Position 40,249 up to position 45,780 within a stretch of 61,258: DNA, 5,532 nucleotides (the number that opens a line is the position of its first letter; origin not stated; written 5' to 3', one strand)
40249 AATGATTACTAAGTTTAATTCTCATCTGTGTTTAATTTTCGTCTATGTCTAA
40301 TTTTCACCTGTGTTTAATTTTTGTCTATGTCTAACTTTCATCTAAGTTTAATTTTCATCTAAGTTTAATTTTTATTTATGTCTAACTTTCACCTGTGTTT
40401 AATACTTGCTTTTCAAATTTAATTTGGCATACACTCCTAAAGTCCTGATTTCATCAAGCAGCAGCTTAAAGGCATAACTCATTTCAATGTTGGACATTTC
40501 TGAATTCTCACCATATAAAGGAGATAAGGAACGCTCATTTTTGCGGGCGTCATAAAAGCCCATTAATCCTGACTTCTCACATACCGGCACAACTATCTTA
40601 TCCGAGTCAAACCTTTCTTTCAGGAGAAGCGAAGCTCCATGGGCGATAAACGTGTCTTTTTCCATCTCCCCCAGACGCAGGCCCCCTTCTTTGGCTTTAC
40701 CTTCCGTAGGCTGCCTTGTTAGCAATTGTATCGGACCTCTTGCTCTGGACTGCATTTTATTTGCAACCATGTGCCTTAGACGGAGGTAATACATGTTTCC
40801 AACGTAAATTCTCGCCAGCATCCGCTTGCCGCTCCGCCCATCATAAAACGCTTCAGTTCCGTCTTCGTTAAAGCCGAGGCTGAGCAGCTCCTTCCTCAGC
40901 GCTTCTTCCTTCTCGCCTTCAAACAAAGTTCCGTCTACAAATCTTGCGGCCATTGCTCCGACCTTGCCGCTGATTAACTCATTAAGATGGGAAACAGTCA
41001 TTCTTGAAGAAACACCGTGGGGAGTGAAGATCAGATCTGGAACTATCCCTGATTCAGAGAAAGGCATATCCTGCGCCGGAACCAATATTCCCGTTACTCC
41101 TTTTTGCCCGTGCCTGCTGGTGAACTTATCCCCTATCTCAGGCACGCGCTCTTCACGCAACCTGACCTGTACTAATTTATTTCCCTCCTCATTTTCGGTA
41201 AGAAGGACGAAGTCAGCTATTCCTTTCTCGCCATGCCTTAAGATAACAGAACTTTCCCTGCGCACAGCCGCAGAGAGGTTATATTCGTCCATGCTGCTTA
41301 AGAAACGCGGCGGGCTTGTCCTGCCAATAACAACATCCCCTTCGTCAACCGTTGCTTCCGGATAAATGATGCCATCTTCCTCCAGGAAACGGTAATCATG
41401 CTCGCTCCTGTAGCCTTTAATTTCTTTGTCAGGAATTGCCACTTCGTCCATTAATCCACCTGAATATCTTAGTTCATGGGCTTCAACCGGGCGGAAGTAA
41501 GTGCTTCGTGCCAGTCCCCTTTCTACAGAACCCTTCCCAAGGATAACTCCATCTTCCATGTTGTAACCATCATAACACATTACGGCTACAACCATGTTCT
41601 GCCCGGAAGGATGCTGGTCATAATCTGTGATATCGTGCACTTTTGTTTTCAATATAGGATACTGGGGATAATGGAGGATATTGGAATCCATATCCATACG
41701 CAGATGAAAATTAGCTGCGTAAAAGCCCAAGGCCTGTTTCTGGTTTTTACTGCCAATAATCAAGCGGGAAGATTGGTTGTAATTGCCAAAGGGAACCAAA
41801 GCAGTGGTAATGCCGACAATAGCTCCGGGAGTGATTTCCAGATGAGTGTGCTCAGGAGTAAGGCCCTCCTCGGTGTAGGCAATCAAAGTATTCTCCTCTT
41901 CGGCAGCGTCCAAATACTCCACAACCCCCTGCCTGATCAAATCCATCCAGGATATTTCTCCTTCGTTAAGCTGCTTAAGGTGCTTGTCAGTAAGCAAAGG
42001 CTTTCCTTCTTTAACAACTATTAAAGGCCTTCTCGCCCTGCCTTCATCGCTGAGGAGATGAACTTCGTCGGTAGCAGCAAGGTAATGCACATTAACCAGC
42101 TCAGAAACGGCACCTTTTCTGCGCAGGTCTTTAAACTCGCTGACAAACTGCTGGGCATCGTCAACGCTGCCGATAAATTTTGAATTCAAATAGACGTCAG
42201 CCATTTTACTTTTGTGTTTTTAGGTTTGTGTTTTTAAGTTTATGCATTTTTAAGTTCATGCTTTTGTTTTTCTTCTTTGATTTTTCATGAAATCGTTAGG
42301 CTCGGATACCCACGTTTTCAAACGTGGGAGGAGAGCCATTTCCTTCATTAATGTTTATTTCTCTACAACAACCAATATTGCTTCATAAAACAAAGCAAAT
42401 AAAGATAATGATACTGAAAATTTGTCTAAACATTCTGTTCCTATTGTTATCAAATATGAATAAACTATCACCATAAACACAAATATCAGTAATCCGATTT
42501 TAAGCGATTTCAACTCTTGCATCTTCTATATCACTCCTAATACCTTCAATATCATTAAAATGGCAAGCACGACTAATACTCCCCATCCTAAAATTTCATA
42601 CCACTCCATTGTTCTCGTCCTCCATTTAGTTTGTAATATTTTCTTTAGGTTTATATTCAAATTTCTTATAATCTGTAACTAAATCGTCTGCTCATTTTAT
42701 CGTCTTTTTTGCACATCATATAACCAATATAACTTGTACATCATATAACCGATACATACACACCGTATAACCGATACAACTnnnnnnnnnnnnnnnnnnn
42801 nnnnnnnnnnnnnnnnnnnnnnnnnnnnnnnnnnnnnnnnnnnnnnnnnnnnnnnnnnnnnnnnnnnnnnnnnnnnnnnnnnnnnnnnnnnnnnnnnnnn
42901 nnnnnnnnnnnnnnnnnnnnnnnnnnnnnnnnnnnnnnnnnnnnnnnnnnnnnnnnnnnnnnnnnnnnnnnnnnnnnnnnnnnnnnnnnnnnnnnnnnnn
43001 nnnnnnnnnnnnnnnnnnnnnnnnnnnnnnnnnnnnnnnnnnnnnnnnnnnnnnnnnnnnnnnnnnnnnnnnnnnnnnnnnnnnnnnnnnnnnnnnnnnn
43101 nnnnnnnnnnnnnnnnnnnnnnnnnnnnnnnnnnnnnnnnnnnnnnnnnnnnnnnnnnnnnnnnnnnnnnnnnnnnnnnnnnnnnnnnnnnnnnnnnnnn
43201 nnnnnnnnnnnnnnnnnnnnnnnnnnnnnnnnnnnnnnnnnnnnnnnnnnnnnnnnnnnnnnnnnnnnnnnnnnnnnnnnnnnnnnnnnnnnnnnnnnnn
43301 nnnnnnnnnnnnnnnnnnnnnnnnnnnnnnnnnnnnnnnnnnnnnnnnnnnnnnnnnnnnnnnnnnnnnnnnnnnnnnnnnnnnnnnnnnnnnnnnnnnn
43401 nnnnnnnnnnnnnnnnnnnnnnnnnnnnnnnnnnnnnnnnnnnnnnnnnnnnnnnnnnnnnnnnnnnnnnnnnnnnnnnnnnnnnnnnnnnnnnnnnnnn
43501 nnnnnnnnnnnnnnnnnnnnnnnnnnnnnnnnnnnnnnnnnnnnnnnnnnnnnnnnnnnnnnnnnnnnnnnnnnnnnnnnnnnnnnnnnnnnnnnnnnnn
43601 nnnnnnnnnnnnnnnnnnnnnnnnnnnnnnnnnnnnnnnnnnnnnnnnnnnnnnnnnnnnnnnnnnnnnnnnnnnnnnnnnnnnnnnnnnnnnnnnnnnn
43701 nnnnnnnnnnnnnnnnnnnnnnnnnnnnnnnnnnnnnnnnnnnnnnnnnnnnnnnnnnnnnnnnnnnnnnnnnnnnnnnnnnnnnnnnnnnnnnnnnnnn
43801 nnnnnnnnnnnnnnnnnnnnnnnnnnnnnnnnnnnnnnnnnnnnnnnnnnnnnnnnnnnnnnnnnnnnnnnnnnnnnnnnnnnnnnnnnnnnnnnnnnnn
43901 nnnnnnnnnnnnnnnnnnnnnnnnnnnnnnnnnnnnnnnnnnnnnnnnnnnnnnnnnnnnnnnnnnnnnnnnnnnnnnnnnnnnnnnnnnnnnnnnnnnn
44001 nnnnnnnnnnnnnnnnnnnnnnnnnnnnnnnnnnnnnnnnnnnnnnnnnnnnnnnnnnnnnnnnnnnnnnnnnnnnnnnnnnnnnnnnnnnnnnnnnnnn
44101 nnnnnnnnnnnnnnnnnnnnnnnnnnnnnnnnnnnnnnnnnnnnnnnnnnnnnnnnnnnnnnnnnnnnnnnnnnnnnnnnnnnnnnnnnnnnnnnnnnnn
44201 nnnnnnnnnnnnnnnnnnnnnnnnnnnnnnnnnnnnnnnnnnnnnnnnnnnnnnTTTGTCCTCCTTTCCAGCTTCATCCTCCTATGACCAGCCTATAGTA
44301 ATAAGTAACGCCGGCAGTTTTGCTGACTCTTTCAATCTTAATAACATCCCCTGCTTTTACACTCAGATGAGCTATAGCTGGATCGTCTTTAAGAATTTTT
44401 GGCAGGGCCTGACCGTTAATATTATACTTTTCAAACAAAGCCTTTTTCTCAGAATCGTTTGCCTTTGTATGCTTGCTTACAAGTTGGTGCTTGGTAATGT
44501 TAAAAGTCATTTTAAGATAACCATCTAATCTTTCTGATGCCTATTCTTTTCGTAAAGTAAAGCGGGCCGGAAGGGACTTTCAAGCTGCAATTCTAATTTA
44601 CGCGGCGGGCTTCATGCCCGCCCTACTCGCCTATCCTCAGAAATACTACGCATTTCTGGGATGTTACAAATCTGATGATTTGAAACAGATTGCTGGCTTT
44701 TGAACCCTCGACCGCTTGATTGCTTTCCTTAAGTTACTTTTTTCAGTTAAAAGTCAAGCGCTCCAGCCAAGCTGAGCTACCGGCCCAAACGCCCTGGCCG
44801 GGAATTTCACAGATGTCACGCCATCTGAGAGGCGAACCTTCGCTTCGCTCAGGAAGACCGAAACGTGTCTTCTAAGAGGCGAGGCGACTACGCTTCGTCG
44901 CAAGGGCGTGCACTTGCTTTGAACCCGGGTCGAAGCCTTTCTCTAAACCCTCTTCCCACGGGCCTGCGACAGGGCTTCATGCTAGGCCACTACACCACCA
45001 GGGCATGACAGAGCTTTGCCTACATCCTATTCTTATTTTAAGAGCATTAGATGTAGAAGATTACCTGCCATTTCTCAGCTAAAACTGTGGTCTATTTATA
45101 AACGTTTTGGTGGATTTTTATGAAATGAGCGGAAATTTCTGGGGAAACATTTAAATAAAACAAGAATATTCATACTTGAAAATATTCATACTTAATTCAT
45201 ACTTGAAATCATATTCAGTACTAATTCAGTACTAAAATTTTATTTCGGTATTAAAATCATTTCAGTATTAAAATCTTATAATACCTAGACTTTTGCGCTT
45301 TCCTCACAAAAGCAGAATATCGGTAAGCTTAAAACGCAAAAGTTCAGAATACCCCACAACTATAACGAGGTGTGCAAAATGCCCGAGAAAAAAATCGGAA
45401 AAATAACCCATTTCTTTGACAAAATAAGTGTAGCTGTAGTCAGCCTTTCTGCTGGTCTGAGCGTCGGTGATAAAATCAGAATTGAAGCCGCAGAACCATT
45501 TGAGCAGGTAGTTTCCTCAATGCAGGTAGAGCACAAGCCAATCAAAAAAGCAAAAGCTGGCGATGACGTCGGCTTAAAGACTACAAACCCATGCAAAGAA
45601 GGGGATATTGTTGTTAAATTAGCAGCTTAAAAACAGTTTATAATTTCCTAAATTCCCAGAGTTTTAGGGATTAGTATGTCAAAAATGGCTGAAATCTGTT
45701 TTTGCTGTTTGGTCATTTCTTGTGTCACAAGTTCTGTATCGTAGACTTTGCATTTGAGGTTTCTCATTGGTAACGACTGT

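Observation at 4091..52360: Genome-style signature: intergenic spacers are built from local tandem duplications of the adjacent start-codon or stop-codon context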

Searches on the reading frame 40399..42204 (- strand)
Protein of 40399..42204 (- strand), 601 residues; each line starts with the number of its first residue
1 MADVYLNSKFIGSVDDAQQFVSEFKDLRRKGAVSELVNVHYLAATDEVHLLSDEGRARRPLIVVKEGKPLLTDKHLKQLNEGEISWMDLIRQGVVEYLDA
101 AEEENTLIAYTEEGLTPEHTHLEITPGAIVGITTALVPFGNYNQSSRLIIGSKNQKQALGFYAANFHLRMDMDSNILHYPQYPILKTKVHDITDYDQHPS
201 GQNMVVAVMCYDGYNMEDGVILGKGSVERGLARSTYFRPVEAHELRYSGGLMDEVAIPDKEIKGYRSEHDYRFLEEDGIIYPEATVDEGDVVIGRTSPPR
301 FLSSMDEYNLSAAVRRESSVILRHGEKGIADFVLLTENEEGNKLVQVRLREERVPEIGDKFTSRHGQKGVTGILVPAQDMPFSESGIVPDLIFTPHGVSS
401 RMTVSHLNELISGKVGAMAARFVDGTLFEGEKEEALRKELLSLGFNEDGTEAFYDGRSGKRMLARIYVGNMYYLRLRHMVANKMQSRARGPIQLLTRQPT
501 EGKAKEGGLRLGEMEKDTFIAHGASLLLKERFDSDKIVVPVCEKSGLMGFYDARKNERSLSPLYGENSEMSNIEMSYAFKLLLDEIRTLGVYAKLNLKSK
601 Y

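Call 8: find_related_loci(query=window:40399-42204:-, collection=genome_contigs, flank=10000)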
Query window:40399-42204:- (601 aa) in genome_contigs; peptide patterns used: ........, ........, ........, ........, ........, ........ (x = any residue, [..] = any of these).
599 stretches matched a pattern (row limit reached: there are more); 526 encode a relative of the query (tblastn E <= 1e-3); the best 80 are kept; 80 distinct loci.
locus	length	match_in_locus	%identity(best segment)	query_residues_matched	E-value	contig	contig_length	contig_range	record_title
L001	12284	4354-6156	82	1-601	0e+0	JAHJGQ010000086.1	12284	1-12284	MAG: Nanoarchaeota archaeon isolate Modern_marine_glass_biofilm.mb.79 Modern_marine_glas.mb.79_k141_813714, whole genome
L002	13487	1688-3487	83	1-601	0e+0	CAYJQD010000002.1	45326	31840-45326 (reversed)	MAG TPA_asm: uncultured Methanosarcinales archaeon isolate ERP125453_co1_474 genome assembly, contig: NODE_587_length_45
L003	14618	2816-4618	82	1-601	0e+0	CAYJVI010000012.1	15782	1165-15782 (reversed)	MAG TPA_asm: uncultured Methanosarcinales archaeon isolate ERP125453_co1_290 genome assembly, contig: NODE_3849_length_1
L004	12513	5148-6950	83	1-601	0e+0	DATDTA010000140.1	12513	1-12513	MAG TPA_asm: Candidatus Nanoarchaeia archaeon isolate SMAG_U8017 k141_2169777, whole genome shotgun sequence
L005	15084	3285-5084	83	1-601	0e+0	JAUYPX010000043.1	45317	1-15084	MAG: Nanoarchaeota archaeon isolate C4_metabat.bin.63 C4_k141_78930, whole genome shotgun sequence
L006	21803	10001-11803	82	1-601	0e+0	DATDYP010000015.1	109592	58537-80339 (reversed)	MAG TPA_asm: Candidatus Nanoarchaeia archaeon isolate SMAG_U8168 k141_717465, whole genome shotgun sequence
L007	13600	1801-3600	83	1-601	0e+0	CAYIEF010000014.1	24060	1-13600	MAG TPA_asm: uncultured Methanosarcinales archaeon isolate ERP119705_co19_172 genome assembly, contig: NODE_1579_length_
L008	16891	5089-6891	83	1-601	0e+0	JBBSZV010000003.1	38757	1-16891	MAG: Nanoarchaeota archaeon isolate H41-bin088_1 H41_bin088_1_000000000003, whole genome shotgun sequence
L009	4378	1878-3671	83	1-599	0e+0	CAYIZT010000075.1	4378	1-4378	MAG TPA_asm: uncultured Methanosarcinales archaeon isolate ERP119705_co9_54 genome assembly, contig: NODE_36234_length_4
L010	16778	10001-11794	82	1-599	0e+0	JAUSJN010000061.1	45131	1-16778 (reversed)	MAG: Nanoarchaeota archaeon isolate E14_metabat.bin.302 E14_k141_1079486, whole genome shotgun sequence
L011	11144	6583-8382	82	1-601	0e+0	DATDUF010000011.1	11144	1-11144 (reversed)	MAG TPA_asm: Candidatus Nanoarchaeia archaeon isolate SMAG_U8050 k141_844196, whole genome shotgun sequence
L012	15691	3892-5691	81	1-601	0e+0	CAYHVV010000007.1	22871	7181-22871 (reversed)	MAG TPA_asm: uncultured Methanosarcinales archaeon isolate ERP119705_co15_611 genome assembly, contig: NODE_2024_length_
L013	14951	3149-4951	82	1-601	0e+0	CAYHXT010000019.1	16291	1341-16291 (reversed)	MAG TPA_asm: uncultured Methanosarcinales archaeon isolate ERP119705_co16_404 genome assembly, contig: NODE_2808_length_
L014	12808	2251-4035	82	1-596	0e+0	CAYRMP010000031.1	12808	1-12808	MAG TPA_asm: uncultured Methanosarcinales archaeon isolate binchicken_co38_613 genome assembly, contig: NODE_10382_lengt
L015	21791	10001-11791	82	1-597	0e+0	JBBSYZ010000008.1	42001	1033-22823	MAG: Nanoarchaeota archaeon isolate H32-bin054_1 H32_bin054_1_000000000008, whole genome shotgun sequence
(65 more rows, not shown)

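Call 9: search_protein_families(library=pfam, proteins=[window:40399-42204:-])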
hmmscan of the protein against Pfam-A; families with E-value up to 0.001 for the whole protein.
window:40399-42204:- (601 aa): 4 families
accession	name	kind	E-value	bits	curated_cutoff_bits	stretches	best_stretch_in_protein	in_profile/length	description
PF00562.33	RNA_pol_Rpb2_6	-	2.9e-120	402.3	23.4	1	135-505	3-373/373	RNA polymerase Rpb2, domain 6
PF04560.25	RNA_pol_Rpb2_7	-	3.6e-18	66.2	32.1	1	507-596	1-85/87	RNA polymerase Rpb2, domain 7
PF04566.18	RNA_pol_Rpb2_4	-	1.3e-17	64.1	28.7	1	4-65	1-62/62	RNA polymerase Rpb2, domain 4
PF04567.22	RNA_pol_Rpb2_5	-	1.4e-08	35.9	21.1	1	86-118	1-33/66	RNA polymerase Rpb2, domain 5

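Call 14: find_encoding_contigs(protein=window:40399-42204:-, flank=10000, max_places=10)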
Protein window:40399-42204:- (601 aa): no gene with exactly this product is on record in the collection.

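Call 16: find_related_loci(query=window:40399-42204:-, collection=metagenome_contigs, flank=10000)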
Query window:40399-42204:- (601 aa) in metagenome_contigs; peptide patterns used: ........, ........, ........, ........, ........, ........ (x = any residue, [..] = any of these).
537 stretches matched a pattern; 489 encode a relative of the query (tblastn E <= 1e-3); the best 80 are kept; 80 distinct loci.
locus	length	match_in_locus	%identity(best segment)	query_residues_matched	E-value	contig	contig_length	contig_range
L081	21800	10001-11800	83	1-601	0e+0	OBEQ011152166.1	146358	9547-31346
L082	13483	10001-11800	83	1-601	0e+0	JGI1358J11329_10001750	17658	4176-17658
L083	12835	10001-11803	83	1-601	0e+0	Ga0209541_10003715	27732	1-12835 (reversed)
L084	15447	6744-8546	83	1-601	0e+0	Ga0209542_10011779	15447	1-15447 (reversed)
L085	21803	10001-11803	82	1-601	0e+0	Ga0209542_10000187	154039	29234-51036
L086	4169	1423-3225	83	1-601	0e+0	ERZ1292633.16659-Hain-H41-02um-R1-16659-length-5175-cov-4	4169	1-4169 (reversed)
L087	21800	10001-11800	82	1-601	0e+0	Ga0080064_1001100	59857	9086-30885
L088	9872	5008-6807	82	1-601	0e+0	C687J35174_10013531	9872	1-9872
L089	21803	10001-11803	82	1-601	0e+0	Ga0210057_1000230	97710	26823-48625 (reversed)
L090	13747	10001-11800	82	1-601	0e+0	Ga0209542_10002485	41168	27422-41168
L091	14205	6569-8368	82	1-601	0e+0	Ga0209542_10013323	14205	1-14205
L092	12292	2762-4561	82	1-601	0e+0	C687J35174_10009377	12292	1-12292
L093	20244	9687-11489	83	1-601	0e+0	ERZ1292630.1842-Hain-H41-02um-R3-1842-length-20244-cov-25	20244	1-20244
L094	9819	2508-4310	80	1-601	0e+0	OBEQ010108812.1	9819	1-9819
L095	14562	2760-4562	79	1-601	0e+0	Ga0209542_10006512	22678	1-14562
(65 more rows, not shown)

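Call 48: find_homologous_proteins(query=window:40399-42204:-, max_evalue=1e-100)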
Query window:40399-42204:- (601 aa): 7768 proteins with E <= 1e-100 among 8000 candidates; the best 120 are listed.
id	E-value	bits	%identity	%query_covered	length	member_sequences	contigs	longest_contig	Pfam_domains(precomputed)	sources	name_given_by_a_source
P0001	0.0e+0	1348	100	100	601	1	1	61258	PF04560.26,PF04566.19,PF04567.23,PF00562.34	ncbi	ncbi:MAG: DNA-directed RNA polymerase subunit B [Nanoarchaeota archaeon]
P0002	0.0e+0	1172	83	100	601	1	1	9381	PF04560.26,PF04566.19,PF04567.23,PF00562.34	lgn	-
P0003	0.0e+0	1171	84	100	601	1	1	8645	PF04560.26,PF04566.19,PF04567.23,PF00562.34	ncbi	-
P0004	0.0e+0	1164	84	100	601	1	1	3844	PF04560.26,PF04566.19,PF04567.23,PF00562.34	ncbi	-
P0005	0.0e+0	1160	83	100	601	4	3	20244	PF04560.26,PF04566.19,PF04567.23,PF00562.34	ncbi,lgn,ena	ncbi:MAG: DNA-directed RNA polymerase subunit B [Nanoarchaeota archaeon]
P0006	0.0e+0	1158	83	100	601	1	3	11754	PF04560.26,PF04566.19,PF04567.23,PF00562.34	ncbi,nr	ncbi:MAG: DNA-directed RNA polymerase subunit B [Nanoarchaeota archaeon]|nr:DNA-directed RNA polymer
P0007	0.0e+0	1157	82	100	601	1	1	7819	PF04560.26,PF04566.19,PF04567.23,PF00562.34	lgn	-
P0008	0.0e+0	1157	82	100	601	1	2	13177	PF04560.26,PF04566.19,PF04567.23,PF00562.34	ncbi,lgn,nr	ncbi:MAG: DNA-directed RNA polymerase subunit B [Nanoarchaeota archaeon]|nr:DNA-directed RNA polymer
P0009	0.0e+0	1155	83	100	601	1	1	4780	PF04560.26,PF04566.19,PF04567.23,PF00562.34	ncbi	-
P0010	0.0e+0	1153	83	100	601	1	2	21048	PF04560.26,PF04566.19,PF04567.23,PF00562.34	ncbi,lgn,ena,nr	ncbi:DNA-directed RNA polymerase subunit B [Candidatus Woesearchaeota archaeon]|nr:DNA-directed RNA 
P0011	0.0e+0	1151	83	100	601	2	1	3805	PF04560.26,PF04566.19,PF04567.23,PF00562.34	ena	-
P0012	0.0e+0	1150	82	100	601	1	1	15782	PF04560.26,PF04566.19,PF04567.23,PF00562.34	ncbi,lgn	-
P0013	0.0e+0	1148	83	100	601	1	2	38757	PF04560.26,PF04566.19,PF04567.23,PF00562.34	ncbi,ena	ncbi:MAG: DNA-directed RNA polymerase subunit B [Nanoarchaeota archaeon]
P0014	0.0e+0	1147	82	100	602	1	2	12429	PF04560.26,PF04566.19,PF04567.23,PF00562.34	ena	-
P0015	0.0e+0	1147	82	100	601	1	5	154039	PF04560.26,PF04566.19,PF04567.23,PF00562.34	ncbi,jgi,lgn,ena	-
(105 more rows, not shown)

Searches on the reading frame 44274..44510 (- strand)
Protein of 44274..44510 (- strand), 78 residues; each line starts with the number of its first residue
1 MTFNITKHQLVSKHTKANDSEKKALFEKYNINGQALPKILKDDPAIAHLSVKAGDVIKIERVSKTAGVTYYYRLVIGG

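Call 30: search_protein_families(library=pfam, proteins=[window:44274-44510:-], max_evalue=0.01)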
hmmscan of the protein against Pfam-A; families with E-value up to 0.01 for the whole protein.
window:44274-44510:- (78 aa): 1 family
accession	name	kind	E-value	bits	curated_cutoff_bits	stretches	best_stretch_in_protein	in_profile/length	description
PF01191.24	RNA_pol_Rpb5_C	-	1.1e-26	92.9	23.5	1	3-75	1-73/73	RNA polymerase Rpb5, C-terminal domain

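Call 46: find_encoding_contigs(protein=window:44274-44510:-, flank=10000, max_places=10)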
Protein window:44274-44510:- (78 aa): no gene with exactly this product is on record in the collection.

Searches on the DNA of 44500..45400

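Call 54: search_rna_families(source=window, start=44500, end=45400, threshold=evalue, max_evalue=1, show_alignments=3)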
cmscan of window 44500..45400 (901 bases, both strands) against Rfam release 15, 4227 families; matches with E-value up to 1: 0.
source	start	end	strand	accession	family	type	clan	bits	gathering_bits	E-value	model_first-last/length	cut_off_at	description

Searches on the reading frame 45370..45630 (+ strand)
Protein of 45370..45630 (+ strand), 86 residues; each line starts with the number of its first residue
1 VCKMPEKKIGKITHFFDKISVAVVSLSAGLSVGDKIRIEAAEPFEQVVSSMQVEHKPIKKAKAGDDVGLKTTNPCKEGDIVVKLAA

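Call 30: search_protein_families(library=pfam, proteins=[window:45370-45630:+], max_evalue=0.01)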
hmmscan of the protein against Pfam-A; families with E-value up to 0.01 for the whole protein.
window:45370-45630:+ (86 aa): 1 family
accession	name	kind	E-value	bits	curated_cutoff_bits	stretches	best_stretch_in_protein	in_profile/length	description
PF03144.31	GTP_EFTU_D2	-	0.00078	20.3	30.3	1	30-72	13-59/73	Elongation factor Tu domain 2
